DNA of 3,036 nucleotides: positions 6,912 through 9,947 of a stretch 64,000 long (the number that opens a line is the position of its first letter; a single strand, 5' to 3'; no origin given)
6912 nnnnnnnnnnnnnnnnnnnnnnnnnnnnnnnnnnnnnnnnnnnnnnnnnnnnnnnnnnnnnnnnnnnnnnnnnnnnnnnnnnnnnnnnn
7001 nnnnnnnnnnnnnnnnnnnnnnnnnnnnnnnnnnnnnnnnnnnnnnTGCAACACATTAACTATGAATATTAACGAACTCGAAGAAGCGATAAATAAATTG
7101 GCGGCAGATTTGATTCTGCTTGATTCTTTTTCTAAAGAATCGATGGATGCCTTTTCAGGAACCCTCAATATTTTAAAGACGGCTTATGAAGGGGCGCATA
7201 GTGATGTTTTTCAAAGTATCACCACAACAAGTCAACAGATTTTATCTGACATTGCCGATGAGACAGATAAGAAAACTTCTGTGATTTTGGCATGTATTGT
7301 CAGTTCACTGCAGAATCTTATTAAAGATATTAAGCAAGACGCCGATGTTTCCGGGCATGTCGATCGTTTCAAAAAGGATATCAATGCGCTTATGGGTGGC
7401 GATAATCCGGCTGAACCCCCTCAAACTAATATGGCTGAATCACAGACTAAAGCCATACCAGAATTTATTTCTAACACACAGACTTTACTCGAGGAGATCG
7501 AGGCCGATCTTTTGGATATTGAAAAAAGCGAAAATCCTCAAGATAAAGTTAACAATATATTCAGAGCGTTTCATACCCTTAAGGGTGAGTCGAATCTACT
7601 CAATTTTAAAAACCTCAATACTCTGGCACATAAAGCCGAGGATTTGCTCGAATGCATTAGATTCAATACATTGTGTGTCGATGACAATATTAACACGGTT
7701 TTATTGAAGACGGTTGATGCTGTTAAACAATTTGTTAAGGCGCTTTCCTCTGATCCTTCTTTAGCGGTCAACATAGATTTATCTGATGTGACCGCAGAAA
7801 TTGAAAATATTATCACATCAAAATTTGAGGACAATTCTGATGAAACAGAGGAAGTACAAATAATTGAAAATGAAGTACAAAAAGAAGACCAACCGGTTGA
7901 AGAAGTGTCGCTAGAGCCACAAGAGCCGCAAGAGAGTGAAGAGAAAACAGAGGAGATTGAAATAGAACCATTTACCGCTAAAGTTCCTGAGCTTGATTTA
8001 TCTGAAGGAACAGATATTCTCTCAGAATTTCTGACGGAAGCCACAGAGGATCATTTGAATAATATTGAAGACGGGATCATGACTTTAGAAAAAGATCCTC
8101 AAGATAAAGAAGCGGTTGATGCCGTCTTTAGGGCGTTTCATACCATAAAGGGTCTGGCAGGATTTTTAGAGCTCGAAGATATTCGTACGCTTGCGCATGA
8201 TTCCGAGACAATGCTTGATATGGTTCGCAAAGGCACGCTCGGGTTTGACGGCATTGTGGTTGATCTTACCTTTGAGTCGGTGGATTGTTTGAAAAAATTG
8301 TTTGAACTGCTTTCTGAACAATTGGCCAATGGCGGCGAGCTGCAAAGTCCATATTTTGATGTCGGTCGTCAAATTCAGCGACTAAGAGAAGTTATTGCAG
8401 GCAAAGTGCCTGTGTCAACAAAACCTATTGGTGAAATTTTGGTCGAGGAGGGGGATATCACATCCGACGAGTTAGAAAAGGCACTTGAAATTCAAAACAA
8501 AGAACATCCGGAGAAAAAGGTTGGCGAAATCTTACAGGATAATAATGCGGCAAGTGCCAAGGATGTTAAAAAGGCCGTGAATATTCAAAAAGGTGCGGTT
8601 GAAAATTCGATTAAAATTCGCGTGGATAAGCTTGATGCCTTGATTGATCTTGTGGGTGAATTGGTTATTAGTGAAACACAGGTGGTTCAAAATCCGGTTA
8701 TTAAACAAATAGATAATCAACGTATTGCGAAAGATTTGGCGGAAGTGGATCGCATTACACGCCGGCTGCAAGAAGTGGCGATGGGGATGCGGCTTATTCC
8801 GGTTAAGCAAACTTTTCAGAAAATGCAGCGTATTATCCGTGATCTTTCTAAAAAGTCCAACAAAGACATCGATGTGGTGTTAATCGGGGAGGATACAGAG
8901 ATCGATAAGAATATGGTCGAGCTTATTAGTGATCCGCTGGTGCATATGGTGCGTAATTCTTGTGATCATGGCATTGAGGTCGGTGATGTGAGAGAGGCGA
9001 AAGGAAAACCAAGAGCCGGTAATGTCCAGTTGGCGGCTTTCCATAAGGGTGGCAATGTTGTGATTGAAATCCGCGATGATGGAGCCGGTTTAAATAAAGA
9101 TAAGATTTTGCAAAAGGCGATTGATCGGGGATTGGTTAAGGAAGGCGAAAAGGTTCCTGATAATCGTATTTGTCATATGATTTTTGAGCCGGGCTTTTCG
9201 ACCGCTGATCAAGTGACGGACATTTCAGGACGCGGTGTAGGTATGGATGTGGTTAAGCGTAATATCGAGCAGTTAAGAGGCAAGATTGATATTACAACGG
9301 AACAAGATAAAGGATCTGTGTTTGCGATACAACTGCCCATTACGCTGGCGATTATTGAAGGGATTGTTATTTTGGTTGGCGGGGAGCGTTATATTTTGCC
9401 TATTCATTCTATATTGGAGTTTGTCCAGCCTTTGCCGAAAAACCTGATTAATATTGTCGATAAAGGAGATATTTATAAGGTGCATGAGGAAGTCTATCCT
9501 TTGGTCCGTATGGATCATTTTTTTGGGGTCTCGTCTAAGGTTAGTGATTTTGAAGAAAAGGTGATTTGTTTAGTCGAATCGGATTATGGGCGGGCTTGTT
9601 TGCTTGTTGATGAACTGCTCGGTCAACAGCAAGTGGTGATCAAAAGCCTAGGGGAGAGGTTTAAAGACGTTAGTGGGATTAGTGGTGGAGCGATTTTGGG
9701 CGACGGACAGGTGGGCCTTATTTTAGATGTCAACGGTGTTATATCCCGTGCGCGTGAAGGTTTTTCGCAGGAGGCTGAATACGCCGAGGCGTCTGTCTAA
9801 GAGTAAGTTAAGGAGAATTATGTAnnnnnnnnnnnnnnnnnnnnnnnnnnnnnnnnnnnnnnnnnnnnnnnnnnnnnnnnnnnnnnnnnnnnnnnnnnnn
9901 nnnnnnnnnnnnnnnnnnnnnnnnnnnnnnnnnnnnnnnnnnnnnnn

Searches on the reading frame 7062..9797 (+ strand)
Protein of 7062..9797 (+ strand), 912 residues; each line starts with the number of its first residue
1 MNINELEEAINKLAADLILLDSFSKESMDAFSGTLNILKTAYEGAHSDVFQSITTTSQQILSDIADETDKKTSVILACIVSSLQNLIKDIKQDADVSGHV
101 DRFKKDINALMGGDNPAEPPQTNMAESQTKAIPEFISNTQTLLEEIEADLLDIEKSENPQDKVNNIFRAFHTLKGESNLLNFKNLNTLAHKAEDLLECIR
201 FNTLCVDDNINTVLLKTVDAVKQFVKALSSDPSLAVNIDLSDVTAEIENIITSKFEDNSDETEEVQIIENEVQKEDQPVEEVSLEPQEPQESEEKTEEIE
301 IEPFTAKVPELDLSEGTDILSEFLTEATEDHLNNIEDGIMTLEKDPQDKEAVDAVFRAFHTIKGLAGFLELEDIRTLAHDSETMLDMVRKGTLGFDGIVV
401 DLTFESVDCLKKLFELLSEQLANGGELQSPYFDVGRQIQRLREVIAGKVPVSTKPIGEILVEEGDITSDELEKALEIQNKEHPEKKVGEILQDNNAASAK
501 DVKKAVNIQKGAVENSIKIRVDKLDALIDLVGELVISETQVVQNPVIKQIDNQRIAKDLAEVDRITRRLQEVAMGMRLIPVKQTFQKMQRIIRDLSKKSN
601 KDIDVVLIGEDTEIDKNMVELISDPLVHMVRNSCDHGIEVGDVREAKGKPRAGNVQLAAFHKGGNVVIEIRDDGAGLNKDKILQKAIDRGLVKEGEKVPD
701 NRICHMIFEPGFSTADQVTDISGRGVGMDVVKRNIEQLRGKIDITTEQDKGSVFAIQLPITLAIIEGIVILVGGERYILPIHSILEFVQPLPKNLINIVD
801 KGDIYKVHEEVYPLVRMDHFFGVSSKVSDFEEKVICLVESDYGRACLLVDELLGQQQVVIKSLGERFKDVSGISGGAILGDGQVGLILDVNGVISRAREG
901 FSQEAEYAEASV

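Call 64: search_protein_families(library=pfam, proteins=[window:7062-9797:+], max_evalue=0.001)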
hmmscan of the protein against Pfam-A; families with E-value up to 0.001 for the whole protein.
window:7062-9797:+ (912 aa): 4 families
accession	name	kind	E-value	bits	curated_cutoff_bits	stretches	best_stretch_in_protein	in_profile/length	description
PF01627.28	Hpt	-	1.5e-23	83.2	24.6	2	319-397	2-68/84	Hpt domain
PF01584.24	CheW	-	8.8e-22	77.7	23.5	1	767-897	2-137/138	CheW-like domain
PF02518.31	HATPase_c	-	3.5e-16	60.1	26.4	1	624-760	4-109/111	Histidine kinase-, DNA gyrase B-, and HSP90-like ATPase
PF02895.20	H-kinase_dim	-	3e-12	47.2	23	1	515-575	2-67/68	Signal transducing histidine kinase, homodimeric domain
